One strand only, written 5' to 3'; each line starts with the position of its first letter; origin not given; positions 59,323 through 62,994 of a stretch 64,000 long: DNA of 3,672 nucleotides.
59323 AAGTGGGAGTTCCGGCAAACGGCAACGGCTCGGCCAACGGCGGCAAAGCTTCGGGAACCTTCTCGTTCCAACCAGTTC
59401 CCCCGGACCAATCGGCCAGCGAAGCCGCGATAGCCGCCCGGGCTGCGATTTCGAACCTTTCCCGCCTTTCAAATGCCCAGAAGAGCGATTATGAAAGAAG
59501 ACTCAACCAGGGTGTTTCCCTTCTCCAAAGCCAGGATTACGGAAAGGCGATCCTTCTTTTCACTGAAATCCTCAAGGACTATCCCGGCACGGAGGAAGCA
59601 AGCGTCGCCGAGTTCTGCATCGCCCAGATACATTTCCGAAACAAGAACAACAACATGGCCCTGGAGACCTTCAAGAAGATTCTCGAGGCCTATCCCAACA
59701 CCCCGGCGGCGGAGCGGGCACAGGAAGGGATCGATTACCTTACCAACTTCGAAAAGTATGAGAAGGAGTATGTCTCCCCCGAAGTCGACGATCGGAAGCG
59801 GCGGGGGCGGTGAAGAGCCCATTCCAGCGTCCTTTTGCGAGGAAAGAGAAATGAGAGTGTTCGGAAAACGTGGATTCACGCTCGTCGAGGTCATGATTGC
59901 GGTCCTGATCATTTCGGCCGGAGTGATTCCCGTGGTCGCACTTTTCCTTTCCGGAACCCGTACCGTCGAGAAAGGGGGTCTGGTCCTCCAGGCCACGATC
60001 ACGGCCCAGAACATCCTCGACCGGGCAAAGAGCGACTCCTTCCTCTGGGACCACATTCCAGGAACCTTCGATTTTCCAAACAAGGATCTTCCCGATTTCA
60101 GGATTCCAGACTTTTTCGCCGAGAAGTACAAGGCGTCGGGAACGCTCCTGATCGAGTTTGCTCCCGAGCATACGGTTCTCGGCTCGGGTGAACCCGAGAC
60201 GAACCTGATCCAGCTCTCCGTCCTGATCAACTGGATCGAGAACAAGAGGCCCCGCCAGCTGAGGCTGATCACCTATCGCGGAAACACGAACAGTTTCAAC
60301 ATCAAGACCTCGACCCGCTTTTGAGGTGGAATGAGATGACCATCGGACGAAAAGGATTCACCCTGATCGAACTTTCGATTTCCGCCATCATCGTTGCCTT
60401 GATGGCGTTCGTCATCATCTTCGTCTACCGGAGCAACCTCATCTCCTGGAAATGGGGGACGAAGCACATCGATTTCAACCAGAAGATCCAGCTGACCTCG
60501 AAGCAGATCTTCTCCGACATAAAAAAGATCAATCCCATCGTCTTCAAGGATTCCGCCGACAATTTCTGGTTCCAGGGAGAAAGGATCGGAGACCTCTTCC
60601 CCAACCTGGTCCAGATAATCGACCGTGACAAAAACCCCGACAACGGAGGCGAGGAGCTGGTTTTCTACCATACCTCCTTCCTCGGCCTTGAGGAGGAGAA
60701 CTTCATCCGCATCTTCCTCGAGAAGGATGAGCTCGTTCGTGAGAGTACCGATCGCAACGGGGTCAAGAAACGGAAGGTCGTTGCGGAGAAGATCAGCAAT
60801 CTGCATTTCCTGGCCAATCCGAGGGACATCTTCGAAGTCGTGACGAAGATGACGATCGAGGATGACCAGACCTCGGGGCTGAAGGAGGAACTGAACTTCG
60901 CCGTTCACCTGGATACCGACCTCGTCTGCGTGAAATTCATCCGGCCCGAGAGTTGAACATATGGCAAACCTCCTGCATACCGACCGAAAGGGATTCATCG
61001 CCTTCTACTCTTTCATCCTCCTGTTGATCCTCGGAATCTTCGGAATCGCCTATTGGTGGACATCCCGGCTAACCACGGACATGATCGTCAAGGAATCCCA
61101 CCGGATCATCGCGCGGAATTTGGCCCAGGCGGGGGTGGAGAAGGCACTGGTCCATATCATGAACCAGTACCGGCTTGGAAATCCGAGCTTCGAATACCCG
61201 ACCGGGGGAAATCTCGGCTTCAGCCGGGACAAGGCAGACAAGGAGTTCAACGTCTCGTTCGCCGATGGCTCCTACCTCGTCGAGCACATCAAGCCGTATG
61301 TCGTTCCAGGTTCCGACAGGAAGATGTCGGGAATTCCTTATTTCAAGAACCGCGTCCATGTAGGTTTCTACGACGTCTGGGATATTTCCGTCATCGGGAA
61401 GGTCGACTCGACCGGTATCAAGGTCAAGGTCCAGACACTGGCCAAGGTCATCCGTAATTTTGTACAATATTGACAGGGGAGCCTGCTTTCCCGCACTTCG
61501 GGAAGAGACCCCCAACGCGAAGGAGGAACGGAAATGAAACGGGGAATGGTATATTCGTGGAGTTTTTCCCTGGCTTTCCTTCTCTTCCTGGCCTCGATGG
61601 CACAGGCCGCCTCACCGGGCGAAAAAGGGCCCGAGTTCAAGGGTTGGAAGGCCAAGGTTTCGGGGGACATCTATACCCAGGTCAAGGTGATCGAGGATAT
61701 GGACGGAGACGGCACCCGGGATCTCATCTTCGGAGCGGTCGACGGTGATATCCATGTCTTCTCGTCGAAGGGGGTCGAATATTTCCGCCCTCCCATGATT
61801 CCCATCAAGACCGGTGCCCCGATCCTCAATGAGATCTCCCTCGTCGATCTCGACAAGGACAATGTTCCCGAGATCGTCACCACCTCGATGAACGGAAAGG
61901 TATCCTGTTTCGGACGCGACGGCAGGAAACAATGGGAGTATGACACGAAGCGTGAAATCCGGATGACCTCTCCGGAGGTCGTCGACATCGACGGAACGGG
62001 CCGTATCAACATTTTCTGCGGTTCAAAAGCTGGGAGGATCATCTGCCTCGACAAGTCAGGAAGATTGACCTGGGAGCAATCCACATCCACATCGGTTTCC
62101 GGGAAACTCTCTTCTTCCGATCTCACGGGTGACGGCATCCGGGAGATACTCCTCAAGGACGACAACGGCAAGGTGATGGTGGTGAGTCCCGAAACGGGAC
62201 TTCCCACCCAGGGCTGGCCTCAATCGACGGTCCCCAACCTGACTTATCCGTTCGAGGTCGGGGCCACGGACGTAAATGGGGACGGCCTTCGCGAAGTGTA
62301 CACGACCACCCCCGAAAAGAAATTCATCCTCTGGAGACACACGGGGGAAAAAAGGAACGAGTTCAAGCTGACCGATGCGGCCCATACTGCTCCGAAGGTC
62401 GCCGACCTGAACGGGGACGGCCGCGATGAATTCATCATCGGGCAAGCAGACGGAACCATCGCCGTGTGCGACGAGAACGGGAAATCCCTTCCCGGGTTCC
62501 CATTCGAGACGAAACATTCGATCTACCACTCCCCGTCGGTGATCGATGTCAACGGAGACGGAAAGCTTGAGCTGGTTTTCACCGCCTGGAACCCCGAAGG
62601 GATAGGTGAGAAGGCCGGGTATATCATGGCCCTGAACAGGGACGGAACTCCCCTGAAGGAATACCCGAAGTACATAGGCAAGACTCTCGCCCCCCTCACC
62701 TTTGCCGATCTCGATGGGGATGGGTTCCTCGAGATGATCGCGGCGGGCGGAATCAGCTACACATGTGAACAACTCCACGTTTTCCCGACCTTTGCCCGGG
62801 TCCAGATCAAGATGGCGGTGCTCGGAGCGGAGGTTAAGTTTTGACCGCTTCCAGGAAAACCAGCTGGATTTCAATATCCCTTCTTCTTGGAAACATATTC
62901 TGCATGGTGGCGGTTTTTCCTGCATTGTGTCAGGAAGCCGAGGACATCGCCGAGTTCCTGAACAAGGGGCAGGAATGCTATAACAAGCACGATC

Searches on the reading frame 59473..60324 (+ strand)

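Call 9: search_protein_families(library=pfam, proteins=[window:59473-60324:+], max_evalue=0.00001)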
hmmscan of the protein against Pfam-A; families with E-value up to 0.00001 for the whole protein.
window:59473-60324:+ (283 aa): 1 family
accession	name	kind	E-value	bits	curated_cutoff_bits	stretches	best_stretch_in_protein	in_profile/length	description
PF07963.17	N_methyl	-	4.4e-06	26.5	21.2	1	132-152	4-24/27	Prokaryotic N-terminal methylation motif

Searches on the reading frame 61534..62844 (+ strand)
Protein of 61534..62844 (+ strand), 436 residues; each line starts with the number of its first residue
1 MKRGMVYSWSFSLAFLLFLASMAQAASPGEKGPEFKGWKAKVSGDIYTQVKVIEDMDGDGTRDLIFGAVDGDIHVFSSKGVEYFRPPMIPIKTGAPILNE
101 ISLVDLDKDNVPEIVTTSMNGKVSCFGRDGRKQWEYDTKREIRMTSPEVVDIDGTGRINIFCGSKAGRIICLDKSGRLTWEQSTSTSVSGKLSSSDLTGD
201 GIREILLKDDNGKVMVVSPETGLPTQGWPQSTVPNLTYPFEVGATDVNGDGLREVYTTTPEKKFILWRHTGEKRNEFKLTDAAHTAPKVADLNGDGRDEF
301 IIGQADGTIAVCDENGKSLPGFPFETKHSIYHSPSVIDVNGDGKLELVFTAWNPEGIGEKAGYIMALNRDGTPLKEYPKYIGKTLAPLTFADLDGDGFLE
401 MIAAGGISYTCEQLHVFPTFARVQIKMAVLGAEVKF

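Call 9: search_protein_families(library=pfam, proteins=[window:61534-62844:+], max_evalue=0.00001)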
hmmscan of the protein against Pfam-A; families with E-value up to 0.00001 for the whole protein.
window:61534-62844:+ (436 aa): 8 families
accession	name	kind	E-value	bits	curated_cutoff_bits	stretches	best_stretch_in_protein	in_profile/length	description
PF13517.12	FG-GAP_3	-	7.1e-32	110.2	26.9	4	291-348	1-60/61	FG-GAP-like repeat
PF25292.1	Beta-prop_CGLA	-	1.4e-24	87.6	26.8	1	101-164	34-94/316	Lambda-carrageenase beta-propeller domain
PF01839.29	FG-GAP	-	4.3e-21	74.8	22.1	0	289-309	7-34/37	FG-GAP repeat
PF13570.13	Beta-prop_ACSF4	-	5.5e-15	56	133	1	92-223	172-293/329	Beta-alanine-activating enzyme, beta-propeller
PF14783.12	BBS2_Mid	-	4.9e-11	43.1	27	0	53-169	4-105/108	Ciliary BBSome complex subunit 2, middle region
PF23743.1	Beta-prop_BBS7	-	7.4e-11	42.3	27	0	48-130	171-253/299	BBS7 beta-propeller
PF12256.14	TcdB_toxin_midN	-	4.6e-08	33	24.8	0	335-351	31-47/181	Insecticide toxin TcdB middle/N-terminal region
PF13360.13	PQQ_2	-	4.3e-07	30.3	27.6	1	120-284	2-150/233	Outer membrane protein assembly factor BamB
